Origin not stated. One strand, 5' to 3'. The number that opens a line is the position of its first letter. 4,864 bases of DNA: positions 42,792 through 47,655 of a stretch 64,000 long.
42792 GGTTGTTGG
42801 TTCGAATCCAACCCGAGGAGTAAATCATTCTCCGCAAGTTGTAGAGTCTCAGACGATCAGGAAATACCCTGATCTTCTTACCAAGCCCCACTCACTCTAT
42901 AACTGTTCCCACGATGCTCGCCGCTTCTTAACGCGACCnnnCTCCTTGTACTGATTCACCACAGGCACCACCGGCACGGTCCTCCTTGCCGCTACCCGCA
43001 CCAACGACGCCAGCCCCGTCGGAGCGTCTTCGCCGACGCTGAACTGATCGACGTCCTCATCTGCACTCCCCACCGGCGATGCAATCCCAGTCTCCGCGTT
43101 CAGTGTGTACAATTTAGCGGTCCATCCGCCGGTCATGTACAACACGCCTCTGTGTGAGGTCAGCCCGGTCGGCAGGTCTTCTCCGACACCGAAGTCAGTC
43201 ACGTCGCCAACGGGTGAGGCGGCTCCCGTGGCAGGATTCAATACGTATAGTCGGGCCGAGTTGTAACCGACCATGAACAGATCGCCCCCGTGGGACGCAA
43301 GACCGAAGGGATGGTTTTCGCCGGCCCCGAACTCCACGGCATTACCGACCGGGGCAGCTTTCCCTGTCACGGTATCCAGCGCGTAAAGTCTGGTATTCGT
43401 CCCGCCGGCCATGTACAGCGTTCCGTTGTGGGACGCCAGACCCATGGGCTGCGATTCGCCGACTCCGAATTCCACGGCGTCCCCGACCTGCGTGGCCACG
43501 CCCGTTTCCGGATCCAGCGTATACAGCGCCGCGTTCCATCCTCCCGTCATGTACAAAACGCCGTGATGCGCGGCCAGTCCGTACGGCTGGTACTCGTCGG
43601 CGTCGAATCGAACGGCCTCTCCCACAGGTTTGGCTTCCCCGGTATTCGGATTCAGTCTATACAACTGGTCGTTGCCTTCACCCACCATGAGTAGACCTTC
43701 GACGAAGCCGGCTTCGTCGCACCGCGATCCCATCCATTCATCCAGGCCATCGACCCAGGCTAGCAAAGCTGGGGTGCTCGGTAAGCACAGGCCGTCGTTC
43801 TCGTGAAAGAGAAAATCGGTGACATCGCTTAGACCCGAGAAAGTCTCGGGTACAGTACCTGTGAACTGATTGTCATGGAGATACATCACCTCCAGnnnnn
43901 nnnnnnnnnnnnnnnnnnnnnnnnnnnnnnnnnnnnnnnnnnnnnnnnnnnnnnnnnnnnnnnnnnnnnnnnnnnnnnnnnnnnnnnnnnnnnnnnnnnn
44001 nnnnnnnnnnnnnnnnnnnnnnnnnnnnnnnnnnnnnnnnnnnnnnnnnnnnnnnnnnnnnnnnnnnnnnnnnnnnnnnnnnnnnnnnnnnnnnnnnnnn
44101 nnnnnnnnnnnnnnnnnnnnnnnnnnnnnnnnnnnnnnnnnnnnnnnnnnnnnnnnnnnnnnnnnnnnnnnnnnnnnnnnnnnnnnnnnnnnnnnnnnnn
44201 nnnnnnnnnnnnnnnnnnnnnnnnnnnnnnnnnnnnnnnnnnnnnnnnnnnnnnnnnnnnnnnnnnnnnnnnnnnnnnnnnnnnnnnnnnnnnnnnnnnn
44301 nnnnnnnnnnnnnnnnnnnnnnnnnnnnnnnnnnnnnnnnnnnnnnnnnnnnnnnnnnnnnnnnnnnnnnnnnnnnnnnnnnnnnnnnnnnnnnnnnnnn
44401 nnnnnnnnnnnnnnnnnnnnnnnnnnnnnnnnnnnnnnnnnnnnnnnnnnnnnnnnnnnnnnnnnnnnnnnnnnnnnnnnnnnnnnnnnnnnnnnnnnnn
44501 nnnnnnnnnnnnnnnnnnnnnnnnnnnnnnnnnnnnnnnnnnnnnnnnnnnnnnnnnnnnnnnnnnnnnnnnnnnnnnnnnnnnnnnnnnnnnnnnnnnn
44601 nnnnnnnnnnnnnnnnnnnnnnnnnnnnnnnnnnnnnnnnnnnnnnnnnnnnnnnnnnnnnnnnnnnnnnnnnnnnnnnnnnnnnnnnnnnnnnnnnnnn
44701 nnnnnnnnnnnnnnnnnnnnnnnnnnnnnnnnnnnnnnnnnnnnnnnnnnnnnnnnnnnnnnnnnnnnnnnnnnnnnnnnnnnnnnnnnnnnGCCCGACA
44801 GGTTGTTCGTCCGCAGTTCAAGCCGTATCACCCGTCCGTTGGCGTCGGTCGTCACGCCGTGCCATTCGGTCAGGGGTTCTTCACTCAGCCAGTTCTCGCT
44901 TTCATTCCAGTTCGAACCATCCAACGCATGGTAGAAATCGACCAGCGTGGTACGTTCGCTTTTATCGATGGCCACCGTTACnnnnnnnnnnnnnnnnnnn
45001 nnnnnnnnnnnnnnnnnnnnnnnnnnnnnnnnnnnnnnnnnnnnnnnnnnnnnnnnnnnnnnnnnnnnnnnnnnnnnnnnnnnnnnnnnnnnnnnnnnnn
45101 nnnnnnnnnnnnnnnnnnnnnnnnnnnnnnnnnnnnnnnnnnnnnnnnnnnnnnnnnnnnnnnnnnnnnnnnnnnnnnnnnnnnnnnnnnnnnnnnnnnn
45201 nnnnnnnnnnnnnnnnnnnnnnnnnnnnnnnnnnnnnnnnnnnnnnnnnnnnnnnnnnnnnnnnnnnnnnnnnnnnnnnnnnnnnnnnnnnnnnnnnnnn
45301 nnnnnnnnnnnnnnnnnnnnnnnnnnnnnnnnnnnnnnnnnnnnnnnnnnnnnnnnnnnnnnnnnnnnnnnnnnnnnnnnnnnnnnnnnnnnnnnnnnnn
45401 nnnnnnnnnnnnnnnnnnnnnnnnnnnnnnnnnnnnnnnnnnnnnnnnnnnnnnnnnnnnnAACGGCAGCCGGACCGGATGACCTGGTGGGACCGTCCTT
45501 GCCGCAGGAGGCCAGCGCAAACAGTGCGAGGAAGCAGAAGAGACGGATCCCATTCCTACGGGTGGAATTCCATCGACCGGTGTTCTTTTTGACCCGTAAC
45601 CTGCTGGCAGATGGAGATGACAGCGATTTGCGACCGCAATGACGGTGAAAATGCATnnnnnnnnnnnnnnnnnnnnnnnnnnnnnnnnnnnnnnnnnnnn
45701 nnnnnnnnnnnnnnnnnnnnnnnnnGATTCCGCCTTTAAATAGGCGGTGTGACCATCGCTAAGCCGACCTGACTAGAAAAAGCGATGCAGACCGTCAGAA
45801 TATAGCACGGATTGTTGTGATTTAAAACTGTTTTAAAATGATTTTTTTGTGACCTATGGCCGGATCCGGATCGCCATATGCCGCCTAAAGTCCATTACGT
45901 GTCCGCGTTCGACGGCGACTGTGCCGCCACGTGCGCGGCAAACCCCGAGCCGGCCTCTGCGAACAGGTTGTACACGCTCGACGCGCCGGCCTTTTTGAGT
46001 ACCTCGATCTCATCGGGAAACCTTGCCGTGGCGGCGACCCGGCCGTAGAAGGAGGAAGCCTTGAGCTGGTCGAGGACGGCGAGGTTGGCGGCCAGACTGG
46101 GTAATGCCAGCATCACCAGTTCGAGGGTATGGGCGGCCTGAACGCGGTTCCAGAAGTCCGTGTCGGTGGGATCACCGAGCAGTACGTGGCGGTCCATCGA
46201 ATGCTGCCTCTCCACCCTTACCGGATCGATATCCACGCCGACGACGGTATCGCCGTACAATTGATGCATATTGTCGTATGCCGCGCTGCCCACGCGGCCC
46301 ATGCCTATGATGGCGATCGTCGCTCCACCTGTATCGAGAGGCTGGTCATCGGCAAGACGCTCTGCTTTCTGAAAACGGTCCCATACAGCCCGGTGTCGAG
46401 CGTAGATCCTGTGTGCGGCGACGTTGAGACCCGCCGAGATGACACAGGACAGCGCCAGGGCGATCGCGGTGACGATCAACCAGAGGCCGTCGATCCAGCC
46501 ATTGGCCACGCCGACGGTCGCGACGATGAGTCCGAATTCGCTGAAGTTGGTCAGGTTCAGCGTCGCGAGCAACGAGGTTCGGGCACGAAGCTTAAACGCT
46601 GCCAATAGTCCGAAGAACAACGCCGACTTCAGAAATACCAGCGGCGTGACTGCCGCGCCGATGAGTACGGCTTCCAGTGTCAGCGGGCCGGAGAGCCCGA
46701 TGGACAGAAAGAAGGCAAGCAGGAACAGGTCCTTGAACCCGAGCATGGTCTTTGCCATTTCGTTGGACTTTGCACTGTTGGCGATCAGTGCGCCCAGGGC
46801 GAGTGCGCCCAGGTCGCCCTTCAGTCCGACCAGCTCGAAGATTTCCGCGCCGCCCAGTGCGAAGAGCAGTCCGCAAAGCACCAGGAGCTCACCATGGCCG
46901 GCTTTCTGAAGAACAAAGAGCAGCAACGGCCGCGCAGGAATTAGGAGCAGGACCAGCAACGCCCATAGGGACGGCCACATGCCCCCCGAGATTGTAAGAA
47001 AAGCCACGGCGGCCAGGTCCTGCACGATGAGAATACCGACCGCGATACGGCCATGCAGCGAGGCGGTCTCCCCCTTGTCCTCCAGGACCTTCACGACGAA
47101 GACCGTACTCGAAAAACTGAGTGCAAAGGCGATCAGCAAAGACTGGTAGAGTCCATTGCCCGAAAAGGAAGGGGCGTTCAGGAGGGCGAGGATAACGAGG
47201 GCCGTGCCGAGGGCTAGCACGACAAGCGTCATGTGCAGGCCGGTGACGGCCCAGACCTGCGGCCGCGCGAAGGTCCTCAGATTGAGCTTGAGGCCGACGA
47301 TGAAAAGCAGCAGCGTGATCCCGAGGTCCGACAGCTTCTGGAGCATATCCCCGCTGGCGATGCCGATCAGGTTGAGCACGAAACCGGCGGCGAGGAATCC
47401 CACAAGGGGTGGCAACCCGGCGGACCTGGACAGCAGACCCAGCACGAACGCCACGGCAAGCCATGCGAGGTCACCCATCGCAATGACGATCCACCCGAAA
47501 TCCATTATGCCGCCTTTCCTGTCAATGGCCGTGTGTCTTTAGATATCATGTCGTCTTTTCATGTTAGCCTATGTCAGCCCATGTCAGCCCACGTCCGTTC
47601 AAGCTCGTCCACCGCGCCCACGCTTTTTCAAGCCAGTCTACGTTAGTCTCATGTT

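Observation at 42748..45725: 928-aa lipoprotein combining Big_2 Ig-like domains, plant-receptor-type LRRs (LSGxIP) and an unclassified 46-aa repeat array, immediately downstream of tRNA-Asn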

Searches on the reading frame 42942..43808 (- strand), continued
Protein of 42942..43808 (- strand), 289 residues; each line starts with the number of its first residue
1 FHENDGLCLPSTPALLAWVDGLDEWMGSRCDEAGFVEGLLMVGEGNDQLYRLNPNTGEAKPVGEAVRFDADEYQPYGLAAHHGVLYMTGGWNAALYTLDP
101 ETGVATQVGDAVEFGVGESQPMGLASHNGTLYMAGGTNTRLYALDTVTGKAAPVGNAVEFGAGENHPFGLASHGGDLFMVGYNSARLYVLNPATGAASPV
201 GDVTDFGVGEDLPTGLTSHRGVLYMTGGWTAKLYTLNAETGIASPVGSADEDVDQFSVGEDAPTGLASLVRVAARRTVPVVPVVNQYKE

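Call 73: search_solved_structures(query=A1, max_evalue=1)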
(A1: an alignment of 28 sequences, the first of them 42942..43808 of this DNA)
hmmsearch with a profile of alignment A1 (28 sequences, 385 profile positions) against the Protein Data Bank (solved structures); distinct sequences matched with E-value up to 1: 13.
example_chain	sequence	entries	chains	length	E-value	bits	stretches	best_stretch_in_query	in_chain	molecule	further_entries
7djl_C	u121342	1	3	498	7.4e-08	35.2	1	98-179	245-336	Protein SUPPRESSOR OF QUENCHING 1, chloroplastic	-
7djm_A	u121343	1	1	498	7.9e-08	35.1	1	98-179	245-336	Protein SUPPRESSOR OF QUENCHING 1, chloroplastic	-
7djk_A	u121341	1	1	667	2.4e-07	33.6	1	98-179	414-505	Protein SUPPRESSOR OF QUENCHING 1, chloroplastic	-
7djj_A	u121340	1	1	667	2.4e-07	33.6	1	98-179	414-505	Protein SUPPRESSOR OF QUENCHING 1, chloroplastic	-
3das_A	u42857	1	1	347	6.1e-05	25.6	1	275-321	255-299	Putative oxidoreductase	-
6hrl_A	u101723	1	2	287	0.00026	23.6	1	91-256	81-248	Kelch-like protein 17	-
6g7w_A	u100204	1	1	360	0.0057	19.1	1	90-174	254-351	NHL repeat-containing protein 2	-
6gc1_A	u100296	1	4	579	0.027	16.9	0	90-174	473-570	NHL repeat-containing protein 2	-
7q58_A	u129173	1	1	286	0.069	15.6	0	100-258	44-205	SAKe6BR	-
9i3v_A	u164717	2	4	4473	0.19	14.2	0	100-134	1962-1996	Low-density lipoprotein receptor-related protein 2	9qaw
9cwm_A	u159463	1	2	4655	0.21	14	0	100-134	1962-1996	Low-density lipoprotein receptor-related protein 2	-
6tjc_A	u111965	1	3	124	0.48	12.8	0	201-252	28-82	Cake3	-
7x36_A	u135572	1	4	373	0.93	11.9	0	168-309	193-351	EupfF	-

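Call 79: search_protein_families(library=pfam, proteins=[L001:11179-11790:+, L001:12240-13184:+, L001:13404-13715:+], max_evalue=0.001)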
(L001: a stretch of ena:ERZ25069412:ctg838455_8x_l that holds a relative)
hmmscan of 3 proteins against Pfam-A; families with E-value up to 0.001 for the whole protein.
L001:11179-11790:+ (203 aa): 0 families

L001:12240-13184:+ (314 aa): 3 families
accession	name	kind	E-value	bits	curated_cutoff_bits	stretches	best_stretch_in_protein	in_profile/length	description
PF00107.32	ADH_zinc_N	-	6.4e-14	52.5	31.8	1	82-187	2-111/129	Zinc-binding dehydrogenase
PF01262.27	AlaDh_PNT_C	-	3.8e-07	30.2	23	1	73-149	30-106/214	Alanine dehydrogenase/PNT, C-terminal domain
PF13602.12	ADH_zinc_N_2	-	2.5e-05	25.6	27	1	114-225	2-117/134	Zinc-binding dehydrogenase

L001:13404-13715:+ (103 aa): 2 families
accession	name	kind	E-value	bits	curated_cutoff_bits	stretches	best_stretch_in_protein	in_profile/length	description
PF01381.28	HTH_3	-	4.1e-09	36.8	23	1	22-72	3-53/55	Helix-turn-helix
PF12844.13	HTH_19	-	0.00032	21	30.2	1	22-76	6-60/64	Helix-turn-helix domain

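Call 83: find_related_loci(query=P0013, collection=viral_contigs, flank=6000)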
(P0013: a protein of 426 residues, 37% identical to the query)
Query P0013 (426 aa) in viral_contigs; peptide patterns used: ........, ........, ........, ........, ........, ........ (x = any residue, [..] = any of these).
17 stretches matched a pattern, but none encodes a relative of the query by tblastn (E <= 1e-3).

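Call 84: search_protein_families(library=phrogs, proteins=[L003:680-1756:+, L003:1815-2846:+, L003:3506-4126:+, L003:4151-4840:+, L003:4840-6462:+, L003:6459-7997:+, L003:8001-9281:+, L003:12024-13247:-, L003:13262-14116:-], max_evalue=0.001)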
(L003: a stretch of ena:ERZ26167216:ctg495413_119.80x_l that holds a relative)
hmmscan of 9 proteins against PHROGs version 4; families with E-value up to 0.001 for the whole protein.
L003:680-1756:+ (358 aa): 1 family
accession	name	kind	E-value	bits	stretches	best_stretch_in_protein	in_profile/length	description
phrog_13678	-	unknown function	1.8e-12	48.6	1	21-286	18-242/300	-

L003:1815-2846:+ (343 aa): 1 family
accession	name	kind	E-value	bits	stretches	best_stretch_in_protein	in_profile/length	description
phrog_1357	-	head and packaging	2.8e-57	195.3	1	16-340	34-345/356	major head protein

L003:3506-4126:+ (206 aa): 0 families

L003:4151-4840:+ (229 aa): 0 families

L003:4840-6462:+ (540 aa): 1 family
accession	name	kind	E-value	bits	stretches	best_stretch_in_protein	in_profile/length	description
phrog_5107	-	lysis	3.3e-11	43.3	1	125-533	96-527/533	amidase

L003:6459-7997:+ (512 aa): 3 families
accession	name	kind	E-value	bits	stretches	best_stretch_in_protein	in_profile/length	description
phrog_28705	-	unknown function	1.2e-07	30.7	1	150-221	1137-1207/1368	-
phrog_8763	-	tail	1.1e-05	24.8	1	179-377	782-982/1024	tail protein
phrog_23165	-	unknown function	0.00028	21.7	0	357-389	139-171/193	-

L003:8001-9281:+ (426 aa): 1 family
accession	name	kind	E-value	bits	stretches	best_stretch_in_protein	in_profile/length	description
phrog_22523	-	unknown function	7.5e-06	26.3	1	151-371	67-284/309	-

L003:12024-13247:- (407 aa): 6 families
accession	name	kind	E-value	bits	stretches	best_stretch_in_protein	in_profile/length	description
phrog_8741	-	unknown function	2.8e-157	524.8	3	205-393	88-276/380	-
phrog_35683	-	unknown function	8.6e-10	39.1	0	81-119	65-103/471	-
phrog_27508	-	unknown function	1.7e-08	35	0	288-399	169-292/298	-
phrog_7590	-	unknown function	1.8e-06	28.9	0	69-150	73-150/234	-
phrog_27865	-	unknown function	3.3e-06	28.3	0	288-310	21-47/71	-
phrog_9562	-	unknown function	0.00054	20.8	0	211-245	121-154/183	-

L003:13262-14116:- (284 aa): 4 families
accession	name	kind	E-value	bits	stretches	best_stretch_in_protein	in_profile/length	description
phrog_4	-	transcription regulation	2.6e-29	103.4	1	51-283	168-338/400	transcriptional repressor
phrog_6201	-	transcription regulation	1.5e-16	61.3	1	178-282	4-116/121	CI-like repressor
phrog_8558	-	unknown function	1e-07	33.2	1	197-278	19-105/114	-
phrog_811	-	DNA, RNA and nucleotide metabolism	0.00019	22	1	194-280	44-131/140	UmuD-like protein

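Call 87: fold_search(model_id=the predicted structure, library=pdb)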
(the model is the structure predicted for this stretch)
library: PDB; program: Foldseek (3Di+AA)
matches with E <= 10: 1543; with E <= 0.001: 708
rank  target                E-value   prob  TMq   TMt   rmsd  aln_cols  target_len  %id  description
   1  7qrv_B                1.1e-10  1.00  0.50  0.52   7.4       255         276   15  Crystal structure of NHL domain of TRIM2 (full C-terminal) (released 2022-05-04)
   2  7zqg                  2.6e-10  1.00  0.49  0.56   6.7       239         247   16  Crystal structure of Pizza6-KSH-TSH with Silicotungstic Acid (STA) polyoxometalate (released 2023-05-10)
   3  6fq3_A                2.8e-10  1.00  0.50  0.39   6.8       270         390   14  Crystal structure of Danio rerio Lin41 filamin-NHL domains in complex with lin-29A 5'UTR 13mer RNA (released 2018-05-09)
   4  6i39                  3.1e-10  1.00  0.52  0.58   6.2       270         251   15  Crystal structure of v31Pizza6-AYW, a circularly permuted designer protein (released 2019-11-20)
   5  7zpz                  3.3e-10  1.00  0.51  0.57   5.1       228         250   18  Crystal structure of Pizza6-TSR-TSH with Silicotungstic Acid (STA) polyoxometalate (released 2023-05-10)
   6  3v64_C                3.3e-10  1.00  0.52  0.45   5.2       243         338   17  Crystal Structure of agrin and LRP4 (released 2012-04-25)
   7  6rek                  4.6e-10  1.00  0.50  0.57   7.2       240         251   17  Crystal structure of Pizza6-SH with Cu2+ (released 2019-07-31)
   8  3v64_D                5.5e-10  1.00  0.52  0.46   4.9       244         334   18  Crystal Structure of agrin and LRP4 (released 2012-04-25)
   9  7qrv_D                5.8e-10  1.00  0.51  0.52   7.2       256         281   14  Crystal structure of NHL domain of TRIM2 (full C-terminal) (released 2022-05-04)
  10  8j72_A                7.3e-10  1.00  0.52  0.54   7.2       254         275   16  Crystal structure of mammalian Trim71 in complex with lncRNA Trincr1 (released 2024-03-06)
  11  7qrv_A                1.0e-09  1.00  0.50  0.52   7.4       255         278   15  Crystal structure of NHL domain of TRIM2 (full C-terminal) (released 2022-05-04)
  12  6gc1_B                1.4e-09  1.00  0.50  0.29   7.7       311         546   17  Crystal structure of Trx-like and NHL repeat containing domains of human NHLRC2 (released 2018-09-05)
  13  1rwl                  1.5e-09  1.00  0.49  0.55   6.8       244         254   19  Extracellular domain of Mycobacterium tuberculosis PknD (released 2004-04-27)
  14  9jur                  1.5e-09  1.00  0.52  0.53   6.9       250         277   16  Crystal Structure of NHL domain of human E3 ubiquitin-protein ligase TRIM71 (released 2025-04-30)
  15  6f0q_A                1.7e-09  1.00  0.51  0.57   6.7       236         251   15  Crystal structure of Pizza6-AYW (released 2018-03-21)
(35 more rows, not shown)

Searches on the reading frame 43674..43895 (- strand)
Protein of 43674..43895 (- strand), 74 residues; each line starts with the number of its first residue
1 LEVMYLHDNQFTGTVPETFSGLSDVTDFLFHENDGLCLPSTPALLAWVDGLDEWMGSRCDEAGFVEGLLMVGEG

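Call 85: search_protein_families(library=pfam, proteins=[window:43674-43895:-], max_evalue=10)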
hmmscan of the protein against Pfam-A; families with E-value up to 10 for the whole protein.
seq(74 aa): 2 families
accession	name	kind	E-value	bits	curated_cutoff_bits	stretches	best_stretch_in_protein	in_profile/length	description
PF00560.39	LRR_1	-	0.0086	16.4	20.6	1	1-22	2-23/23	Leucine Rich Repeat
PF13855.12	LRR_8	-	0.04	14.1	27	1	1-28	3-30/61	Leucine rich repeat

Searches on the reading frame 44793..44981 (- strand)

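Call 85: search_protein_families(library=pfam, proteins=[window:44793-44981:-], max_evalue=10)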
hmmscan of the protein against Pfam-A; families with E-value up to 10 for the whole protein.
seq(63 aa): 1 family
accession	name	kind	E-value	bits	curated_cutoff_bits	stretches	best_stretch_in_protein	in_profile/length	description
PF18805.7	LRR_10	-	0.0033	17.6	30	1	21-56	22-67/67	Leucine-rich repeat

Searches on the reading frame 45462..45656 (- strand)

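Call 85: search_protein_families(library=pfam, proteins=[window:45462-45656:-], max_evalue=10)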
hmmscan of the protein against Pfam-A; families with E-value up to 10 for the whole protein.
seq(65 aa): 1 family
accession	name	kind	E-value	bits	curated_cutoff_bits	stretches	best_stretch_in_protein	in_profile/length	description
PF13627.12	LptM_cons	-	2.8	8.3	27.3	1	39-52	2-15/23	LPS-assembly lipoprotein LptM, conserved region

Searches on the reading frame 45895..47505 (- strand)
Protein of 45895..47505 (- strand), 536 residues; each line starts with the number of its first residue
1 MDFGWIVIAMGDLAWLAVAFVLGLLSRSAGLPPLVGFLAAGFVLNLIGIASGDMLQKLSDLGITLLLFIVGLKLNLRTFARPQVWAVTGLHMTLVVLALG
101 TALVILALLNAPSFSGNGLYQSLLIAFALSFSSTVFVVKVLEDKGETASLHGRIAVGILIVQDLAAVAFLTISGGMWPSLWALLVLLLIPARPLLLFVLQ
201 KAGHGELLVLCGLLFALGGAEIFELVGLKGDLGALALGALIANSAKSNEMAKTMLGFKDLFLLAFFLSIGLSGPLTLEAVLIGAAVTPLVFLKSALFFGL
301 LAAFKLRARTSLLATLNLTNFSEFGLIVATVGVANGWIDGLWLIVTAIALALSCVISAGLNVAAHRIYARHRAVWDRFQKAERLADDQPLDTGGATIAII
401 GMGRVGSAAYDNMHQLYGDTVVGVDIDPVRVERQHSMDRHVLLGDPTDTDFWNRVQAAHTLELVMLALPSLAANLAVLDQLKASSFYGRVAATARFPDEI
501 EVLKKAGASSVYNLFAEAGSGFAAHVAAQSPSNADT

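Call 20: search_protein_families(library=pfam, proteins=[window:45895-47505:-], max_evalue=0.00001)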
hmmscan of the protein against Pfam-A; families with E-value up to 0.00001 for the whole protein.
window:45895-47505:- (536 aa): 2 families
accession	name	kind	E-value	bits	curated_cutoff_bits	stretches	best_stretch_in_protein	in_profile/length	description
PF00999.27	Na_H_Exchanger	-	3.2e-35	122.1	26.2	1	17-356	2-364/375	Sodium/hydrogen exchanger, transmembrane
PF02254.24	TrkA_N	-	5.4e-17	62.6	23.8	1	397-513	1-115/116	TrkA-N domain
